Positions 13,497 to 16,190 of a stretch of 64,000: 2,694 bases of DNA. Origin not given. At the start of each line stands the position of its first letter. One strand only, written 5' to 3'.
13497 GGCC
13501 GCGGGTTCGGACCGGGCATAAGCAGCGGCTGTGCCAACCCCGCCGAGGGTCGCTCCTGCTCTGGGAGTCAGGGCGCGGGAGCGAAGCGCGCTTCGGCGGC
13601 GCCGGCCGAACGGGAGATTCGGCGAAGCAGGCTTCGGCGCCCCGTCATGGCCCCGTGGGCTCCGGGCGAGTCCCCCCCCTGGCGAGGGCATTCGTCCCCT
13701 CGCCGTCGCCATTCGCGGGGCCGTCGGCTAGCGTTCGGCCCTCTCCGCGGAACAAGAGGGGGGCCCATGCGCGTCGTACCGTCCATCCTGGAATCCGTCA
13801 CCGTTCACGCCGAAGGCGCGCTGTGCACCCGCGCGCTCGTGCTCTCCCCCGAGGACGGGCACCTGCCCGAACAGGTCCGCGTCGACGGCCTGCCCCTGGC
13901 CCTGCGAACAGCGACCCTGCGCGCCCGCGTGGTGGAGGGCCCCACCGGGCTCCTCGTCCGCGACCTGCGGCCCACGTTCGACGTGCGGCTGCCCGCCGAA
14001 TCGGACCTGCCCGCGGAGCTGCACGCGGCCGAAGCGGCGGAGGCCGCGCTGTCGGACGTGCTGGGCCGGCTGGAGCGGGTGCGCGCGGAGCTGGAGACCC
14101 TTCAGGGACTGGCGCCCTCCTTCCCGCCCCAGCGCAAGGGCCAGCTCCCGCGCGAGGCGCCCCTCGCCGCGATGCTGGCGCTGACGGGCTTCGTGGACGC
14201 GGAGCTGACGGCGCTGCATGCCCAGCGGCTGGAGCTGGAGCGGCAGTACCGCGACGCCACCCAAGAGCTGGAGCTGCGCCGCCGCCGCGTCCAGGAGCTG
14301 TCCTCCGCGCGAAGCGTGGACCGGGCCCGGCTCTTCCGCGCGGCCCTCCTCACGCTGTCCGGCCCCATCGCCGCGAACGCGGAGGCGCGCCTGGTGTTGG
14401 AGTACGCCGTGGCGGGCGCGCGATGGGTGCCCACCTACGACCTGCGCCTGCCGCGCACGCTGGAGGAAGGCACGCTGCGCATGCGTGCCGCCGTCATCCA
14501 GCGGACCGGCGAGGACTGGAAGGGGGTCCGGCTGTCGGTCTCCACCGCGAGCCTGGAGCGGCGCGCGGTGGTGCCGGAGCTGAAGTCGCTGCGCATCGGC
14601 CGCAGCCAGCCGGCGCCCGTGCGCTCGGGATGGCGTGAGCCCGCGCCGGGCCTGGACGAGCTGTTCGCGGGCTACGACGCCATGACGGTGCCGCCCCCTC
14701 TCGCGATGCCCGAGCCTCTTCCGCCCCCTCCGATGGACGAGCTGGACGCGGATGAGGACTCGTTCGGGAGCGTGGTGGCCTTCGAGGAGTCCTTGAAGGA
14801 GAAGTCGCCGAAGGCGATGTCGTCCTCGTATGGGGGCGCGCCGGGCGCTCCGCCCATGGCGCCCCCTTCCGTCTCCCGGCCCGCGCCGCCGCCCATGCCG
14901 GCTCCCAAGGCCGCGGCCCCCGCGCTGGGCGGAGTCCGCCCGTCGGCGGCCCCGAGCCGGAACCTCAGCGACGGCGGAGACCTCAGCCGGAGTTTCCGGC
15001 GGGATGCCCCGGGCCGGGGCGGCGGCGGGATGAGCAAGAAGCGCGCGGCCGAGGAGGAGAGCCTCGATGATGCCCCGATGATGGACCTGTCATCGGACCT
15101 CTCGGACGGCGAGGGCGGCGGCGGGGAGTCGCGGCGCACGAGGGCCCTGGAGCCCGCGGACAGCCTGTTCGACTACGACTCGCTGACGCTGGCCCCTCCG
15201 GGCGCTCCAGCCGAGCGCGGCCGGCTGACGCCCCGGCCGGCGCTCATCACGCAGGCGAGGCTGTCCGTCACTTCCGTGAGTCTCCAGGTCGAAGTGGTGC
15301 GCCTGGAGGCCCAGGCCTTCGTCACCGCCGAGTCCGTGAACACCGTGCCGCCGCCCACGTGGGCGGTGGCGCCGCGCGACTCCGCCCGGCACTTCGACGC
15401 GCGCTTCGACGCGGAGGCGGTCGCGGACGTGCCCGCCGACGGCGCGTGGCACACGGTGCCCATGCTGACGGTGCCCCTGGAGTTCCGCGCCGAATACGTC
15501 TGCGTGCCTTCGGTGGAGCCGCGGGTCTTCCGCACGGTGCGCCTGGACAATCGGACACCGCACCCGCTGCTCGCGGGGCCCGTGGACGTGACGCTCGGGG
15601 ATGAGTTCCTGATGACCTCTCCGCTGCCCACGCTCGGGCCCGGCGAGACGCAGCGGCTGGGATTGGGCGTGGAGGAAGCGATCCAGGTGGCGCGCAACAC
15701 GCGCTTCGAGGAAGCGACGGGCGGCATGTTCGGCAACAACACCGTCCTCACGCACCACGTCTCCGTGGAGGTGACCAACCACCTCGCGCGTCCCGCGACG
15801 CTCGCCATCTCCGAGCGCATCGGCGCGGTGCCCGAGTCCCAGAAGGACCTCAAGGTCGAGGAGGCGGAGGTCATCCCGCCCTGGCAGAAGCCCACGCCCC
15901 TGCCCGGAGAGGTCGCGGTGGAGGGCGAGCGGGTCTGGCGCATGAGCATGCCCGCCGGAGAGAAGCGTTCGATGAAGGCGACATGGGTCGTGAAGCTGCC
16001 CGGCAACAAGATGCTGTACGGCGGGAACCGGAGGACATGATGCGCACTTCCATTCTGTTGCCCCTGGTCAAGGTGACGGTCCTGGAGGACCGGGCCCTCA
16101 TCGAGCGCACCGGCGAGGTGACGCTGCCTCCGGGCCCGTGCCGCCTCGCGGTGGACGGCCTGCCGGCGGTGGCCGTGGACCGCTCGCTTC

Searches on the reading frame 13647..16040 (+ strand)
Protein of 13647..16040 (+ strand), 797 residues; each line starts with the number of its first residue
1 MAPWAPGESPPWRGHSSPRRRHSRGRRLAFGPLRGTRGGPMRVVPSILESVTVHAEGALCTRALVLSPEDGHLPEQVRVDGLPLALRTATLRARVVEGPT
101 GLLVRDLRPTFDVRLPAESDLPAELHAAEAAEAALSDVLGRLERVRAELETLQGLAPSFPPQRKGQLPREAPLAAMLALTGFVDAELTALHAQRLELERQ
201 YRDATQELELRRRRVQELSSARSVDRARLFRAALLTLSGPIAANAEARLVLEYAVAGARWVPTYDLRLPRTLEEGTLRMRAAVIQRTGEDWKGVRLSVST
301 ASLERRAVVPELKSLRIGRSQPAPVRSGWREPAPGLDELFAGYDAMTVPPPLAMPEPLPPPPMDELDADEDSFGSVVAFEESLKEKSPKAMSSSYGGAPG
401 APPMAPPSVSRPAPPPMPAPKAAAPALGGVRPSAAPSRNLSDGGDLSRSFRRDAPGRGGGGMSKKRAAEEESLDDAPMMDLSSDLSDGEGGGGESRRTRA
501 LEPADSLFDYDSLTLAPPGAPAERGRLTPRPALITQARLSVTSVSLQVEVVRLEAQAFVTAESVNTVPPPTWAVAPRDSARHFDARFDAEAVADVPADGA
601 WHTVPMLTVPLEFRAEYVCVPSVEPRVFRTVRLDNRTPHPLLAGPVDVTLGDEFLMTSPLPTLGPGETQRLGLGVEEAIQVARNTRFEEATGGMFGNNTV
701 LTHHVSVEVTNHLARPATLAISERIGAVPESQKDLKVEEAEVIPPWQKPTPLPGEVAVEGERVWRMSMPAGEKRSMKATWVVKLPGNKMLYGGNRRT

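Call 5: search_protein_families(library=pfam, proteins=[window:13647-16040:+], max_evalue=0.01)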
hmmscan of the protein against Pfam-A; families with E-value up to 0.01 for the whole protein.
window:13647-16040:+ (797 aa): 2 families
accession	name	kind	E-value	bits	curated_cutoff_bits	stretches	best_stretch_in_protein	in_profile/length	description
PF13598.12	DUF4139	-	7.9e-32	111.1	31.8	1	251-785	3-204/205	Domain of unknown function (DUF4139)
PF13600.11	DUF4140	-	3.6e-05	24.6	27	1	51-150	1-96/98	N-terminal domain of unknown function (DUF4140)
